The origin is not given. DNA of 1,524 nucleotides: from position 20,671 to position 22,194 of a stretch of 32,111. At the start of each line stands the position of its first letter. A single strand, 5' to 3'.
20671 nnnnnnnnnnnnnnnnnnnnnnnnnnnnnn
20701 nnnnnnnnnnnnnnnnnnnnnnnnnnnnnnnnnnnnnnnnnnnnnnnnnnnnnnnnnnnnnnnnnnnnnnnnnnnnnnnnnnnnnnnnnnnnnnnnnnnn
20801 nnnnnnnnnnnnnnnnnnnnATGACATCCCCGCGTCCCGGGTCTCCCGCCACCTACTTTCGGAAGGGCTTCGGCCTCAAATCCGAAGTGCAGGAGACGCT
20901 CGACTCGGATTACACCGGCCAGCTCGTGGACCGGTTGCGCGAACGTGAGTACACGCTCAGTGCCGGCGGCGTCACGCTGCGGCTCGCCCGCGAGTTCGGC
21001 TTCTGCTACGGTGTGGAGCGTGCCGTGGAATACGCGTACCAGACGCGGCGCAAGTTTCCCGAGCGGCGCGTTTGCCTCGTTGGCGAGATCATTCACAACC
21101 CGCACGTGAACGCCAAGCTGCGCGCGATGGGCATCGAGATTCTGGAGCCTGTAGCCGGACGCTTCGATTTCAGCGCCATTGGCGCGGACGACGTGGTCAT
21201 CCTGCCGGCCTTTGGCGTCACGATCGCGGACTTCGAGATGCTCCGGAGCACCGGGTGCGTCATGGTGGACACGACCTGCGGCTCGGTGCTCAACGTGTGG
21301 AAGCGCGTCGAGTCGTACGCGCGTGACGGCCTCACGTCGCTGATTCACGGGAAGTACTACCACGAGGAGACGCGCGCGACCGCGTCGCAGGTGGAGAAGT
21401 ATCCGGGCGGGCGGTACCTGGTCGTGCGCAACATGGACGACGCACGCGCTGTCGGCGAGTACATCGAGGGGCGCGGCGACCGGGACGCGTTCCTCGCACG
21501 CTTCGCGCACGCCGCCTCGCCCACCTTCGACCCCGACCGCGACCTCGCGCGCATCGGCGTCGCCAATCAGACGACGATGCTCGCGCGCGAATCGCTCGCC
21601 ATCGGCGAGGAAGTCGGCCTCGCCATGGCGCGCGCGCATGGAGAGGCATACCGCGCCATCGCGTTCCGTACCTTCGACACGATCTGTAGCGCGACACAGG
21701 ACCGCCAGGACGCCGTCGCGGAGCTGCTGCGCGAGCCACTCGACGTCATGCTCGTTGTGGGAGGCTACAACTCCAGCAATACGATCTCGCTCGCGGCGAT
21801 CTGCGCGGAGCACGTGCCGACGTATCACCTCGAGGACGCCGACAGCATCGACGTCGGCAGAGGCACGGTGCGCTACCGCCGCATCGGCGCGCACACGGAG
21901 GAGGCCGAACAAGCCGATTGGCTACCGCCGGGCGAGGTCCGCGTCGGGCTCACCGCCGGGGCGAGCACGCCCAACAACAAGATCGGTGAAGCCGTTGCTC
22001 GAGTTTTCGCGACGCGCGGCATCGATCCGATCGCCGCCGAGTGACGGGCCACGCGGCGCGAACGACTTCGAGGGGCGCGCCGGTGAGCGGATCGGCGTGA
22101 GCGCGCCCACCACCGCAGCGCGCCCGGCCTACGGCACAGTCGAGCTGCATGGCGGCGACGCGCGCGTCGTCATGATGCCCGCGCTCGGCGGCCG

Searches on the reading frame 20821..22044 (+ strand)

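Call 12: search_protein_families(library=pfam, proteins=[window:20821-22044:+], max_evalue=0.0001)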
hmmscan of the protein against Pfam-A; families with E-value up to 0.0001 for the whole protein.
window:20821-22044:+ (407 aa): 1 family
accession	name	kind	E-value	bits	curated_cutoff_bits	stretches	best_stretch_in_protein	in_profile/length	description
PF02401.23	LYTB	-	1.5e-67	228.1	24.5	1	55-394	3-265/267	LytB protein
